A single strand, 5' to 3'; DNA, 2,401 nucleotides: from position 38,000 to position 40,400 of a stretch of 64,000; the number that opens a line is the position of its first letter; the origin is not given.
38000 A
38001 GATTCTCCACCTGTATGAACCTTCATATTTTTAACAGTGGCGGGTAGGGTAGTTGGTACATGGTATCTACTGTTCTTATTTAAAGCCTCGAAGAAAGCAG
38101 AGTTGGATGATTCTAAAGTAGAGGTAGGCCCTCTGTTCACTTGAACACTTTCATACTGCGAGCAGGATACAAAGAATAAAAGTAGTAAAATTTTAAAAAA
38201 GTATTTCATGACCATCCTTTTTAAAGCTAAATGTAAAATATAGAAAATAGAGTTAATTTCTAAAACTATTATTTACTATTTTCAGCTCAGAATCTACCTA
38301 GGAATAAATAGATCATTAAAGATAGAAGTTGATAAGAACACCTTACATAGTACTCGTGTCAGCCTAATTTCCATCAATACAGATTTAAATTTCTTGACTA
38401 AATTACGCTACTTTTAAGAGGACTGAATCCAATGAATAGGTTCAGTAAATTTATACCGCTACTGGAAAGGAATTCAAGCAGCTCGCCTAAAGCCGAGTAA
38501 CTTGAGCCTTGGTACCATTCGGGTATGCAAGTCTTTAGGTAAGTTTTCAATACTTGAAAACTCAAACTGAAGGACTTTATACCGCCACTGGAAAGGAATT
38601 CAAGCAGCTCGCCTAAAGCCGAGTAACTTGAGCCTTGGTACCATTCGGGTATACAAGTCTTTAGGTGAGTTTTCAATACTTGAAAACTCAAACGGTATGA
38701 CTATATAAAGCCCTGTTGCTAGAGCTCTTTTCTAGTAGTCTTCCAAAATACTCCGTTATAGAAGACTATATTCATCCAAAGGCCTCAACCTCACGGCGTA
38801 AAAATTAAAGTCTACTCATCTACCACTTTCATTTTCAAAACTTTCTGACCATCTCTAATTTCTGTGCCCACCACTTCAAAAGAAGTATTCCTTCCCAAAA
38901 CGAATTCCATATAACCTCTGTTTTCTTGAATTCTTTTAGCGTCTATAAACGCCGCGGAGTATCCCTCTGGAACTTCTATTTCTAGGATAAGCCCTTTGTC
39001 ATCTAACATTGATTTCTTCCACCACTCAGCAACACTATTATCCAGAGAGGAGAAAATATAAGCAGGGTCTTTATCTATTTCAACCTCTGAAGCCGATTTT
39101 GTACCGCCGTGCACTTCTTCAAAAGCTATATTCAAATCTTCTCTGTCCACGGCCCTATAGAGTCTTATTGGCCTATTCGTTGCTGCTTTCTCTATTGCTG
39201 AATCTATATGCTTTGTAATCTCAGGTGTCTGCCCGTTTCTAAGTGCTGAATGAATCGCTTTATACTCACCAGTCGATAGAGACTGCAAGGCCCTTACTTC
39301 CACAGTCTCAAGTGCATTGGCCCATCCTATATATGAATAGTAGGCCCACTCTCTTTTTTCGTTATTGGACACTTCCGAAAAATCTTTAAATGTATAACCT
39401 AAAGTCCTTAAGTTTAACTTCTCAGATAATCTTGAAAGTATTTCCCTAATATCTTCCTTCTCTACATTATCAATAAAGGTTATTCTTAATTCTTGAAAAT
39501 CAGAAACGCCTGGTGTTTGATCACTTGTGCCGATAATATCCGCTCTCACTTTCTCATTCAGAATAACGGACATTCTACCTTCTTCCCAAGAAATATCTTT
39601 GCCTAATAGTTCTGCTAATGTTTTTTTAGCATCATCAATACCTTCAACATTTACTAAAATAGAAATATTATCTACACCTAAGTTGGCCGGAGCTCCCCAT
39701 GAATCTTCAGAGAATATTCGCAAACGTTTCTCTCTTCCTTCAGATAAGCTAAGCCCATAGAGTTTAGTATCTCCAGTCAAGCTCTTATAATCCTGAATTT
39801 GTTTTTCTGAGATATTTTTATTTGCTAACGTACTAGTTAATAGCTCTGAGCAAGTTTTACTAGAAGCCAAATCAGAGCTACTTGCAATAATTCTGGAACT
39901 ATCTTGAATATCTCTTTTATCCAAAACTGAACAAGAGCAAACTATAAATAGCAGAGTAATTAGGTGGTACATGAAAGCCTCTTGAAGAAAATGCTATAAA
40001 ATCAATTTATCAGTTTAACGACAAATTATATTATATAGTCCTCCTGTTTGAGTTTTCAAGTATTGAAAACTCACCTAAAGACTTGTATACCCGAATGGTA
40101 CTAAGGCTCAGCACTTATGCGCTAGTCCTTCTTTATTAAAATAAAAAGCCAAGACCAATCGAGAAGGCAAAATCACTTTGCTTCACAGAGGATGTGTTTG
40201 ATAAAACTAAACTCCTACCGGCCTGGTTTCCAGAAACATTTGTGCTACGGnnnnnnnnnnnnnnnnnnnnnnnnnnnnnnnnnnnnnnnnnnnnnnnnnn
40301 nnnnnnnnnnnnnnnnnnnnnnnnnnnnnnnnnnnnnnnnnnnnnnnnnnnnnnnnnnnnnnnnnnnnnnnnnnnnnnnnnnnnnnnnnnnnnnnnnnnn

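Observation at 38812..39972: Secreted lipoprotein with a C3/VIP2-type ADP-ribosyltransferase domain carrying Y-x-E instead of (Q/E)-x-E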

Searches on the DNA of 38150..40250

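Call 82: search_rna_families(source=window, start=38150, end=40250, threshold=evalue, max_evalue=1)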
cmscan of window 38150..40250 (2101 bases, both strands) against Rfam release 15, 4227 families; matches with E-value up to 1: 0.
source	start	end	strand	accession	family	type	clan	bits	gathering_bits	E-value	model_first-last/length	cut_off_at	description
